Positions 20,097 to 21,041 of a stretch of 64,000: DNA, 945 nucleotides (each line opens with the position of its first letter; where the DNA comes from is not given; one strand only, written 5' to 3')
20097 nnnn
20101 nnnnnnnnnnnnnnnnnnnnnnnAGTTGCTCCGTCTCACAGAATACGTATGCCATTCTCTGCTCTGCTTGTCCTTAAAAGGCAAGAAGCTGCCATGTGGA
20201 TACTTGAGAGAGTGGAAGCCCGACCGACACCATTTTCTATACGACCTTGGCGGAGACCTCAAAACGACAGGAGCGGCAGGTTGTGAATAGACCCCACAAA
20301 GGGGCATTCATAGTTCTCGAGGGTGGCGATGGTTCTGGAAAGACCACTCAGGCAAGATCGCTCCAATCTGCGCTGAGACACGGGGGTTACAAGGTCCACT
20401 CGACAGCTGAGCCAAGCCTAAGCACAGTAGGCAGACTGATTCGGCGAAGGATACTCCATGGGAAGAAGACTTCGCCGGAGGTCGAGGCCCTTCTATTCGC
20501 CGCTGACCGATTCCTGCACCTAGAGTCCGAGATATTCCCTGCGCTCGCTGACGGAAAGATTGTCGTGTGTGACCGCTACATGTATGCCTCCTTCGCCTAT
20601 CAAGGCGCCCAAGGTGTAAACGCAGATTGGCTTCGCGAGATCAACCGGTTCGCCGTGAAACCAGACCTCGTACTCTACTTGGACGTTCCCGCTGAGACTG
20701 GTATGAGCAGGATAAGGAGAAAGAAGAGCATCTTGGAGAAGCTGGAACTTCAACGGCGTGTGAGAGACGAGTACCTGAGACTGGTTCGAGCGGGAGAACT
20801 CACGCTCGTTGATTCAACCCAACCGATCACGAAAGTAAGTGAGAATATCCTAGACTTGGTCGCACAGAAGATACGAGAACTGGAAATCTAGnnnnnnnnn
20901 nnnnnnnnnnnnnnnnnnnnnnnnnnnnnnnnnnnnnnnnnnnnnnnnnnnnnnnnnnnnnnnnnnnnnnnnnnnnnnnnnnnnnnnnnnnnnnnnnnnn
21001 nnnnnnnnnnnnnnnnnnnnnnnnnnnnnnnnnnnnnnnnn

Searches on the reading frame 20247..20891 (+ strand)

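Call 30: search_protein_families(library=pfam, proteins=[window:20247-20891:+], max_evalue=0.001)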
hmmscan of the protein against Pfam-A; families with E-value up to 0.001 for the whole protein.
window:20247-20891:+ (214 aa): 7 families
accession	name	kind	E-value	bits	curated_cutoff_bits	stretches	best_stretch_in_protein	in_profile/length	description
PF02223.23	Thymidylate_kin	-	4.7e-50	170.3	27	1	24-201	1-185/185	Thymidylate kinase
PF13521.12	AAA_28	-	2.9e-11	44.3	27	1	22-178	2-148/164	AAA domain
PF13207.12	AAA_17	-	0.00012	22.8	27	0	26-159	2-122/136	AAA domain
PF01712.25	dNK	-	0.00012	22.3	27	0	22-199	1-178/203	Deoxynucleoside kinase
PF13604.12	AAA_30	-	0.00029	21.1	27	1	6-55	4-54/191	AAA domain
PF13401.12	AAA_22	-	0.00045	21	27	0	19-83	5-72/130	AAA domain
PF13238.12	AAA_18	-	0.00046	21.1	29.4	0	22-167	1-119/128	AAA domain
